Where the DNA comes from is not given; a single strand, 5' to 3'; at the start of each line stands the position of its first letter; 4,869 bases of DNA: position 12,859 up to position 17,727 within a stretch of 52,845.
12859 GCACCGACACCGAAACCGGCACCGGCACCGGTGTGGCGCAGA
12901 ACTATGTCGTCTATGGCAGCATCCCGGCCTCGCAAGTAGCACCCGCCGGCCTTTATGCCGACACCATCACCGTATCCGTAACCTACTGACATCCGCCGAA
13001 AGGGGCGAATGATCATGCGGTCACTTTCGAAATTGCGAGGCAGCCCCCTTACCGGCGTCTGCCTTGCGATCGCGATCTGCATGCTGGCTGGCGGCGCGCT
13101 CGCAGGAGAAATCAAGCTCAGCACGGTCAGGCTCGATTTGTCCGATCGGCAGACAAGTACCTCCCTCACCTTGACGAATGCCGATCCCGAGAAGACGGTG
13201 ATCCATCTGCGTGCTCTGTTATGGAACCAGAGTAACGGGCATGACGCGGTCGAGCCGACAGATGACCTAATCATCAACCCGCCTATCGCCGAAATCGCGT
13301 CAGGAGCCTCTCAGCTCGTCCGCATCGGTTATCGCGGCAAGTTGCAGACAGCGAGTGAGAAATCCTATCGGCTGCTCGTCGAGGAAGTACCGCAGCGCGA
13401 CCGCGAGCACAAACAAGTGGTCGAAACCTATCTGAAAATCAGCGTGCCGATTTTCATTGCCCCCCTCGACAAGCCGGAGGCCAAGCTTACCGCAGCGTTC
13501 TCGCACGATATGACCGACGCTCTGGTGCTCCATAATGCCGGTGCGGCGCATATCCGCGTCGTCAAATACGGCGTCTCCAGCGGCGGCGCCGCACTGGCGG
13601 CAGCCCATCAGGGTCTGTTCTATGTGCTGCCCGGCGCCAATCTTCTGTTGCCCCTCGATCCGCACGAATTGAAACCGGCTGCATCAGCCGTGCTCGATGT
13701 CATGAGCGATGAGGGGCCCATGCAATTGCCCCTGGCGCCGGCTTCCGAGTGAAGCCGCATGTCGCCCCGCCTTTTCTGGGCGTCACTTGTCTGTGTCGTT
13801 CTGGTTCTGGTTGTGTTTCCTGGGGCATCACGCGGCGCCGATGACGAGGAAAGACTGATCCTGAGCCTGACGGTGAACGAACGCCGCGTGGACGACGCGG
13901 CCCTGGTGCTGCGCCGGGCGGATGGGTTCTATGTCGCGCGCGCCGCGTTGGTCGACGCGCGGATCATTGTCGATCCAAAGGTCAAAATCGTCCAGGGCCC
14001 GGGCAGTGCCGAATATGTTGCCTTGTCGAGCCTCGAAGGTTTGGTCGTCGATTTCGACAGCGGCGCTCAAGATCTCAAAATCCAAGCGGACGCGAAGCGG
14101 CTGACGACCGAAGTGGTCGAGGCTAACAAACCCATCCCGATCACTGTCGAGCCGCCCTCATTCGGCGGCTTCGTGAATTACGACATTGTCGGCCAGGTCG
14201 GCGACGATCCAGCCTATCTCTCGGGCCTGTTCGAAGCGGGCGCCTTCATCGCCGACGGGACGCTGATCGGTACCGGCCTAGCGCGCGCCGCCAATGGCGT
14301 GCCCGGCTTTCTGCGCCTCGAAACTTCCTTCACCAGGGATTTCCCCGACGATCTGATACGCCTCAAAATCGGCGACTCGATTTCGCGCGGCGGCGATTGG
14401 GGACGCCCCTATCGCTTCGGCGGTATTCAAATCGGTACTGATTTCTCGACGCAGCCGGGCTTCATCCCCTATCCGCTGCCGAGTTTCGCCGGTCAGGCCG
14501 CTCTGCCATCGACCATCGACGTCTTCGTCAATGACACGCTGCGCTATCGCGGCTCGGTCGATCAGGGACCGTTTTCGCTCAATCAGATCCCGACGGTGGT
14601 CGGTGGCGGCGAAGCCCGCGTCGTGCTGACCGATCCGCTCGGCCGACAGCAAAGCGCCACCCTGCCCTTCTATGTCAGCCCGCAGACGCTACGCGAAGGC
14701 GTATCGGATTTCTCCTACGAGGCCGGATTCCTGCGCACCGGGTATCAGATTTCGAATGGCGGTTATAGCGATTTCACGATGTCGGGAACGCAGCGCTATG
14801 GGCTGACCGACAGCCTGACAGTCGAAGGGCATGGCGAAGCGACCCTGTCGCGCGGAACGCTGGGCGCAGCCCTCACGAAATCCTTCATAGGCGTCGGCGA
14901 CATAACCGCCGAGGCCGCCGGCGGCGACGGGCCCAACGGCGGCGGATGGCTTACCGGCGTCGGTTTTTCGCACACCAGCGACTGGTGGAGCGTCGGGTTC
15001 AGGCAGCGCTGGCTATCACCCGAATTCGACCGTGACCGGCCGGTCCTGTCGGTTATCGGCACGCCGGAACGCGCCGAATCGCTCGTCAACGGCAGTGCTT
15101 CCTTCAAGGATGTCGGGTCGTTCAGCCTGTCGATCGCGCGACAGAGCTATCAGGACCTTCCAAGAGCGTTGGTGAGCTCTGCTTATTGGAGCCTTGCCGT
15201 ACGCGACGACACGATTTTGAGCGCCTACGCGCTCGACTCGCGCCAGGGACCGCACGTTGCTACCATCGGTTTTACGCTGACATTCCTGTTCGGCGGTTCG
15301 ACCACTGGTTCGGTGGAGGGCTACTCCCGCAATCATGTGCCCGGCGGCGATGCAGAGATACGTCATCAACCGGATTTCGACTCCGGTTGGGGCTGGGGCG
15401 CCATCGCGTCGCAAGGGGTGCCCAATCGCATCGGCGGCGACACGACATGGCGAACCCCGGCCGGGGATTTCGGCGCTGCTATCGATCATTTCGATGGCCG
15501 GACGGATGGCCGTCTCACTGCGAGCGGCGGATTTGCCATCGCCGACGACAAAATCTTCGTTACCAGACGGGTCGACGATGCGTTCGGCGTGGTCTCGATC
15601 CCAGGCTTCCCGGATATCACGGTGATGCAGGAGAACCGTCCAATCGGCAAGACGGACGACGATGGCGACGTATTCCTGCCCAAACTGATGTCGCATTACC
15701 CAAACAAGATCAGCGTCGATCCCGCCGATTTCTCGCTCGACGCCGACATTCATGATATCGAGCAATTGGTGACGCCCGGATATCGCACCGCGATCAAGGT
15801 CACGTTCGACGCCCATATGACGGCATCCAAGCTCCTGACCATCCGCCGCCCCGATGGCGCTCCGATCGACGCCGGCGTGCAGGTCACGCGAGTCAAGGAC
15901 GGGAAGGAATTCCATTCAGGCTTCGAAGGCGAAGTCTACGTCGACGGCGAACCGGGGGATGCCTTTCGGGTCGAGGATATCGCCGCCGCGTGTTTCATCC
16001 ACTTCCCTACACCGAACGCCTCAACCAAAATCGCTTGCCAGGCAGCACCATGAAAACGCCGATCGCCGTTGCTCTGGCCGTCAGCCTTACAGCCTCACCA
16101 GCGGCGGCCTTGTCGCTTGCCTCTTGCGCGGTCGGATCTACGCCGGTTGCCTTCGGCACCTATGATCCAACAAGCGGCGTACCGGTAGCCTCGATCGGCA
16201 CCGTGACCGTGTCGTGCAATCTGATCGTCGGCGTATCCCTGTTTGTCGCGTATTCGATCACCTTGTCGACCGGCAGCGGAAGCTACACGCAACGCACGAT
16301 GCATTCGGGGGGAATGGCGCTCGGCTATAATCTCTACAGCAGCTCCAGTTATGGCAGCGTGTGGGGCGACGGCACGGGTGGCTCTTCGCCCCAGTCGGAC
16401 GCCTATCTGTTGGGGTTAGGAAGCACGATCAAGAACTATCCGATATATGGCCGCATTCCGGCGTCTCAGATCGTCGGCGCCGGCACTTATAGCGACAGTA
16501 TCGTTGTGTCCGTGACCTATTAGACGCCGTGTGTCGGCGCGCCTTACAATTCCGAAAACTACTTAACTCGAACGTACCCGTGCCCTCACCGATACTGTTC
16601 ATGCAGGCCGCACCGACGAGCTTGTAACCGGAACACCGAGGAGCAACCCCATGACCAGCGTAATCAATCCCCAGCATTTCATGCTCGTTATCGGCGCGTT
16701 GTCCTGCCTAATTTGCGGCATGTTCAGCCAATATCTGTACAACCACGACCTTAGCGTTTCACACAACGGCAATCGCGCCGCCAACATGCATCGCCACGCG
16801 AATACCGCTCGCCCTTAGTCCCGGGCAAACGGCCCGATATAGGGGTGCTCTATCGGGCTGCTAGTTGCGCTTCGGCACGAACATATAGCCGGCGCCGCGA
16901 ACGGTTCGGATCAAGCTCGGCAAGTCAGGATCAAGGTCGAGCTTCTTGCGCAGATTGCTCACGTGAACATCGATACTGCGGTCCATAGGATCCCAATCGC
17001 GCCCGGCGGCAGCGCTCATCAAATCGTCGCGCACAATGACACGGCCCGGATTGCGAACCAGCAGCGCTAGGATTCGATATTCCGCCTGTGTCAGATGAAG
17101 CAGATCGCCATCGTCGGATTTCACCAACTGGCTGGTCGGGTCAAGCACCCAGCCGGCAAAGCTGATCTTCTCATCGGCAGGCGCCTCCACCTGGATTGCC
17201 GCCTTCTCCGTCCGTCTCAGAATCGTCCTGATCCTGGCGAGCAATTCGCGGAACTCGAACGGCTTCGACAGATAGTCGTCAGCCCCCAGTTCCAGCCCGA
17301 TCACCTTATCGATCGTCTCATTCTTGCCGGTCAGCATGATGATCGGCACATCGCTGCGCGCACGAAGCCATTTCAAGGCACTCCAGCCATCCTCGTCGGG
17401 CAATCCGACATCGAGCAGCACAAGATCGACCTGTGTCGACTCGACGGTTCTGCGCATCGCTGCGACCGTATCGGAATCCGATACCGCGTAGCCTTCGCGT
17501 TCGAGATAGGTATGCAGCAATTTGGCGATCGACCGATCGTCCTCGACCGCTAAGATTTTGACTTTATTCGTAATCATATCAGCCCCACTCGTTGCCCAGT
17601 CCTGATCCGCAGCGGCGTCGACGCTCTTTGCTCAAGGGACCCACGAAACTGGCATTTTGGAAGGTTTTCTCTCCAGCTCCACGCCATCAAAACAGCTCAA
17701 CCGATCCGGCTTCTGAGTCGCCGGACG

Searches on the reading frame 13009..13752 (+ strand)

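Call 10: search_protein_families(library=pfam, proteins=[window:13009-13752:+])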
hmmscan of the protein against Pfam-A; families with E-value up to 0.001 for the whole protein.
window:13009-13752:+ (247 aa): 1 family
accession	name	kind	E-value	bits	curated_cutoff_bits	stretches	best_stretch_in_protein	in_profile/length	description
PF00345.26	PapD_N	-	1.8e-17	63.9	23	1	35-152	2-122/126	Pili and flagellar-assembly chaperone, PapD N-terminal domain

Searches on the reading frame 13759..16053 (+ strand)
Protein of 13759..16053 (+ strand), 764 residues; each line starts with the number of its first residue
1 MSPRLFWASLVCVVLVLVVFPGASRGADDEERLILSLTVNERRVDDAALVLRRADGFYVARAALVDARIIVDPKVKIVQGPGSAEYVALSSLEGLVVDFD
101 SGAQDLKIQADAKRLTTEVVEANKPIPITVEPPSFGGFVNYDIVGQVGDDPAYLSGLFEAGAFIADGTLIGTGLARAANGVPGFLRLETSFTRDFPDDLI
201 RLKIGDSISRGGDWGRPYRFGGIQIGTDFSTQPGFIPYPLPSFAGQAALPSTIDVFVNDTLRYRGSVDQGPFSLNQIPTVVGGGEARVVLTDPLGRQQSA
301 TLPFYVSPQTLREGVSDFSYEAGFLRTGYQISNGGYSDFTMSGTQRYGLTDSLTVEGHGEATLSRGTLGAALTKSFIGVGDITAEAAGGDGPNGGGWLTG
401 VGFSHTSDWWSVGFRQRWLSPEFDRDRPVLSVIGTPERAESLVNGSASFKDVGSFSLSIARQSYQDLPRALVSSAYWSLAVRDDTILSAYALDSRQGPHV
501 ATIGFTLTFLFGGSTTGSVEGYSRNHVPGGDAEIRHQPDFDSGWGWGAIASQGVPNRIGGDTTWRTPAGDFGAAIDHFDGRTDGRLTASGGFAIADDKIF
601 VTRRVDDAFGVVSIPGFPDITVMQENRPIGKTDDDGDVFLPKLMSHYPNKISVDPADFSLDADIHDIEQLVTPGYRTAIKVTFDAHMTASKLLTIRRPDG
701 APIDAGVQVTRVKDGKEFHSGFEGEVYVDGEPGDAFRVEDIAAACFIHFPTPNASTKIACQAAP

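Call 84: search_protein_families(library=pfam, proteins=[window:13759-16053:+], max_evalue=0.00001)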
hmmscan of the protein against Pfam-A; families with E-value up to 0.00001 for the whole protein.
window:13759-16053:+ (764 aa): 1 family
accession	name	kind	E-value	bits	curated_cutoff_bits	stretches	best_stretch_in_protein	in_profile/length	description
PF00577.26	Usher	-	1.5e-22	80.6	27.1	2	188-357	35-200/549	Outer membrane usher protein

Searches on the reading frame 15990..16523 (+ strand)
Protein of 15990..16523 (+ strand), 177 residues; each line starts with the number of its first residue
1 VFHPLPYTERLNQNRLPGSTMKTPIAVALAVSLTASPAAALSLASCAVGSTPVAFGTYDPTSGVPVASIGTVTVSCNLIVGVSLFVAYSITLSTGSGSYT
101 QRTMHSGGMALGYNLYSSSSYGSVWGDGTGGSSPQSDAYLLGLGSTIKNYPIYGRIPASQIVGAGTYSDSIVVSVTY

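Call 10: search_protein_families(library=pfam, proteins=[window:15990-16523:+])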
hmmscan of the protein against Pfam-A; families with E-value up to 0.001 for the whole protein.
window:15990-16523:+ (177 aa): 1 family
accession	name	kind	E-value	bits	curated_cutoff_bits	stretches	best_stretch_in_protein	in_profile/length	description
PF05229.21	SCPU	-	1.3e-27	97.3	22.4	1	38-173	7-137/138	Spore Coat Protein U domain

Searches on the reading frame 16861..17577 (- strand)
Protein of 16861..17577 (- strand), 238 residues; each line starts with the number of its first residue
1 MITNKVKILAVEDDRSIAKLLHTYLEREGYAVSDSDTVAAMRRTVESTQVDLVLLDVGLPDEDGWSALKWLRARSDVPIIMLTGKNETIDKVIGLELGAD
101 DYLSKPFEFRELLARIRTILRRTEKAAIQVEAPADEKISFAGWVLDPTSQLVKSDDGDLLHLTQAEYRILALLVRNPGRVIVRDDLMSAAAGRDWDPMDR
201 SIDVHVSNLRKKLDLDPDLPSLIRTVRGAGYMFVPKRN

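Call 28: search_protein_families(library=ncbifam, proteins=[window:16861-17577:-], max_evalue=0.01)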
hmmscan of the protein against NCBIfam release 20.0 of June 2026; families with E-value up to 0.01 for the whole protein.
window:16861-17577:- (238 aa): 101 families (the best 25 are shown)
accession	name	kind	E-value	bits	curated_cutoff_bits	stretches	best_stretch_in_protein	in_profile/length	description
NF007005.1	PRK09468.1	equivalog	1e-66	224.8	331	1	5-236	3-234/237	osmolarity response regulator transcription factor OmpR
NF008034.0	PRK10766.1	equivalog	1.2e-60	204.9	275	1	6-234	3-227/231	two-component system response regulator TorR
NF008378.0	PRK11173.1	equivalog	5.5e-57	192.8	334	1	5-235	3-234/238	two-component system response regulator ArcA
NF008296.0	PRK11083.1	equivalog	6.4e-57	192.6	273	1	5-233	3-225/228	two-component system response regulator CreB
NF008199.0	PRK10955.1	equivalog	2.1e-53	181.6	341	1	7-234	3-229/232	envelope stress response regulator transcription factor CpxR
NF045944.1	ResRegRpaBCyano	equivalog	2.2e-53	181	330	1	9-233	1-227/229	response regulator transcription factor RpaB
NF040689.1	MtrAB_MtrA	equivalog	3e-53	180.4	300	1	8-232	1-217/219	MtrAB system response regulator MtrA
NF040534.1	resp_reg_YycF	equivalog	3.6e-53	180.2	340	1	7-233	2-227/231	response regulator YycF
TIGR02154.1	PhoB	equivalog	6.6e-51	172.8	296.2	1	6-233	3-225/226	phosphate regulon transcriptional regulator PhoB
NF033117.2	vanR_ACDEGLN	exception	1.8e-50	171.6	350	1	8-232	1-224/226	VanR-ABDEGLN family response regulator transcription factor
NF007982.1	PRK10710.1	equivalog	3.5e-49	167.5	380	1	4-233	6-227/235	envelope stress response regulator BaeR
NF010430.0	PRK13856.1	equivalog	5.7e-49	167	344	1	7-233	3-227/241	two-component response regulator VirG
TIGR01387.1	cztR_silR_copR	subfamily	8.1e-47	159.7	279.2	1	8-233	1-218/218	heavy metal response regulator transcription factor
NF041733.1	resp_reg_CseB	equivalog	9.4e-47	159.3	350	1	7-233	2-226/228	two-component system response regulator CseB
NF053854.1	RespRegPhoBBctds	equivalog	1.1e-46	159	270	1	8-233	1-224/225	two-component system response regulator PhoB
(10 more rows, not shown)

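Call 82: search_solved_structures(query=window:16861-17577:-, max_evalue=1e-20, show_alignments=0)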
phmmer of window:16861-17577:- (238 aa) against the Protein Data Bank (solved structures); distinct sequences matched with E-value up to 1e-20: 51.
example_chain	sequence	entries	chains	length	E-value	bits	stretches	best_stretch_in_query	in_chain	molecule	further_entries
2oqr_A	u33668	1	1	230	5.8e-43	150.5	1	7-232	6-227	Sensory transduction protein regX3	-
2gwr_A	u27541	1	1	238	1.8e-41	145.6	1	3-235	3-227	DNA-binding response regulator mtrA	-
4b09_A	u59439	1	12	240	3e-39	138.3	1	4-233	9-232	TRANSCRIPTIONAL REGULATORY PROTEIN BAER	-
4kfc_A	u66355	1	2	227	9.3e-39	136.7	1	7-234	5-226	KDP operon transcriptional regulatory protein KdpE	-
6lgq_D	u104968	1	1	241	1.4e-38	136.1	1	6-234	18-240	DNA-binding response regulator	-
4kny_A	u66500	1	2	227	1.8e-38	135.8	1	7-234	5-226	KDP operon transcriptional regulatory protein KdpE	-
3q9s_A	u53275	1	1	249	1.7e-35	126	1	4-228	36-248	DNA-binding response regulator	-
9dvt_R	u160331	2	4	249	4e-35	124.8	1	5-233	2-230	DNA-binding dual master transcriptional regulator RpaA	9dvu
1kgs_A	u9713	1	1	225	4.4e-33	118.1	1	6-232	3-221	DNA BINDING RESPONSE REGULATOR D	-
8jo2_H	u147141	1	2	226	1.2e-32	116.7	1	7-234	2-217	DNA-binding transcriptional regulator BasR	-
7e1b_A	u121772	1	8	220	1.3e-32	116.6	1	7-232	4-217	DNA-binding response regulator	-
4s04_A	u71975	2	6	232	1.3e-32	116.6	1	7-234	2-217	DNA-binding transcriptional regulator BasR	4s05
9ji3_J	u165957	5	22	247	3.8e-31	111.8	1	3-233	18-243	DNA-binding response regulator | Possible two component system response transcriptional positive regulator PhoP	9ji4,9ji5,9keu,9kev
3r0j_A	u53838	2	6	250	3.9e-31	111.8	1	3-233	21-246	POSSIBLE TWO COMPONENT SYSTEM RESPONSE TRANSCRIPTIONAL POSITIVE REGULATOR PHOP | Response regulator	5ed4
2zwm_A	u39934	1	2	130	9e-30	107.3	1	7-123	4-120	Transcriptional regulatory protein yycF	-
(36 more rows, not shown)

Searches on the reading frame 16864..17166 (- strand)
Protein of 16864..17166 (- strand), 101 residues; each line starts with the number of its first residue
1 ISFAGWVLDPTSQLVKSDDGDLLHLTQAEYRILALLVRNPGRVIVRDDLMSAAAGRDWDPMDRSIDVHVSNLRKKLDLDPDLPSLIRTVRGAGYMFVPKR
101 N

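Call 91: search_solved_structures(query=window:16864-17166:-, max_evalue=0.00001, show_alignments=0)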
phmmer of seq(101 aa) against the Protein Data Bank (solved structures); distinct sequences matched with E-value up to 0.00001: 53.
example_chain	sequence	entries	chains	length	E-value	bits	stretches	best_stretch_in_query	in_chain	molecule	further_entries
6zwt_A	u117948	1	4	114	5.4e-20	74.7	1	1-99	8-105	Two-component response regulator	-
2naz_A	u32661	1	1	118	3.9e-19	72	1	6-101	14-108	Transcriptional regulatory protein RstA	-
2jpb_A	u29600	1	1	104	3.7e-17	65.6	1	16-99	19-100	Transcriptional regulatory protein ompR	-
1opc_A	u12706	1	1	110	4.5e-17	65.4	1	16-99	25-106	OMPR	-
6lxl_A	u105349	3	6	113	4.9e-17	65.2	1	16-99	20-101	Transcriptional regulatory protein OmpR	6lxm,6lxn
1odd_A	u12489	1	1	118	5.5e-17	65.1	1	16-99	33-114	TRANSCRIPTIONAL REGULATORY PROTEIN OMPR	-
4uht_A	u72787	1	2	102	1.3e-14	57.4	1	6-97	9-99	TRANSCRIPTIONAL REGULATORY PROTEIN CPXR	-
2mlk_A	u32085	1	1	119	9e-14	54.8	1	1-98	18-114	RstA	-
4nhj_A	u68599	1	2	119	9.4e-14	54.7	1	1-98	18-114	DNA-binding transcriptional regulator RstA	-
2oqr_A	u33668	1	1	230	1.2e-12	51.2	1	13-95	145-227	Sensory transduction protein regX3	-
3q9v_A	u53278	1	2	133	1.9e-12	50.5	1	3-95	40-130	DNA-binding response regulator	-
2gwr_A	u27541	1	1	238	7.8e-12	48.5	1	18-98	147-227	DNA-binding response regulator mtrA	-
5x5l_A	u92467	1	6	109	1.2e-11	48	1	16-95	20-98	AdeR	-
8hml_A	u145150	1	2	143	2.6e-11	46.9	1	19-98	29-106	DNA-binding response OmpR family regulator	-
3t72_A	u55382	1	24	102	3.5e-11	46.5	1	3-97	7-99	Phosphate regulon transcriptional regulatory protein phoB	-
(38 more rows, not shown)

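Call 92: search_solved_structures(query=window:16864-17166:-, max_evalue=1e-13, show_alignments=5)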
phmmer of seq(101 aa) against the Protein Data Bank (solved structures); distinct sequences matched with E-value up to 1e-13: 9.
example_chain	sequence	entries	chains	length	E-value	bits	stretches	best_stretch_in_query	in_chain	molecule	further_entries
6zwt_A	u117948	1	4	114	5.4e-20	74.7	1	1-99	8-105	Two-component response regulator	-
2naz_A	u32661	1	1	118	3.9e-19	72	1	6-101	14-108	Transcriptional regulatory protein RstA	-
2jpb_A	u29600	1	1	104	3.7e-17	65.6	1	16-99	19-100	Transcriptional regulatory protein ompR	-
1opc_A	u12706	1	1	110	4.5e-17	65.4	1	16-99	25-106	OMPR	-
6lxl_A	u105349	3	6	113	4.9e-17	65.2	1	16-99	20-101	Transcriptional regulatory protein OmpR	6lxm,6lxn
1odd_A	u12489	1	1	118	5.5e-17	65.1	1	16-99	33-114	TRANSCRIPTIONAL REGULATORY PROTEIN OMPR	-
4uht_A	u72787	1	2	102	1.3e-14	57.4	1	6-97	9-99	TRANSCRIPTIONAL REGULATORY PROTEIN CPXR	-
2mlk_A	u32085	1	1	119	9e-14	54.8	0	1-98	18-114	RstA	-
4nhj_A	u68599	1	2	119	9.4e-14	54.7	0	1-98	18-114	DNA-binding transcriptional regulator RstA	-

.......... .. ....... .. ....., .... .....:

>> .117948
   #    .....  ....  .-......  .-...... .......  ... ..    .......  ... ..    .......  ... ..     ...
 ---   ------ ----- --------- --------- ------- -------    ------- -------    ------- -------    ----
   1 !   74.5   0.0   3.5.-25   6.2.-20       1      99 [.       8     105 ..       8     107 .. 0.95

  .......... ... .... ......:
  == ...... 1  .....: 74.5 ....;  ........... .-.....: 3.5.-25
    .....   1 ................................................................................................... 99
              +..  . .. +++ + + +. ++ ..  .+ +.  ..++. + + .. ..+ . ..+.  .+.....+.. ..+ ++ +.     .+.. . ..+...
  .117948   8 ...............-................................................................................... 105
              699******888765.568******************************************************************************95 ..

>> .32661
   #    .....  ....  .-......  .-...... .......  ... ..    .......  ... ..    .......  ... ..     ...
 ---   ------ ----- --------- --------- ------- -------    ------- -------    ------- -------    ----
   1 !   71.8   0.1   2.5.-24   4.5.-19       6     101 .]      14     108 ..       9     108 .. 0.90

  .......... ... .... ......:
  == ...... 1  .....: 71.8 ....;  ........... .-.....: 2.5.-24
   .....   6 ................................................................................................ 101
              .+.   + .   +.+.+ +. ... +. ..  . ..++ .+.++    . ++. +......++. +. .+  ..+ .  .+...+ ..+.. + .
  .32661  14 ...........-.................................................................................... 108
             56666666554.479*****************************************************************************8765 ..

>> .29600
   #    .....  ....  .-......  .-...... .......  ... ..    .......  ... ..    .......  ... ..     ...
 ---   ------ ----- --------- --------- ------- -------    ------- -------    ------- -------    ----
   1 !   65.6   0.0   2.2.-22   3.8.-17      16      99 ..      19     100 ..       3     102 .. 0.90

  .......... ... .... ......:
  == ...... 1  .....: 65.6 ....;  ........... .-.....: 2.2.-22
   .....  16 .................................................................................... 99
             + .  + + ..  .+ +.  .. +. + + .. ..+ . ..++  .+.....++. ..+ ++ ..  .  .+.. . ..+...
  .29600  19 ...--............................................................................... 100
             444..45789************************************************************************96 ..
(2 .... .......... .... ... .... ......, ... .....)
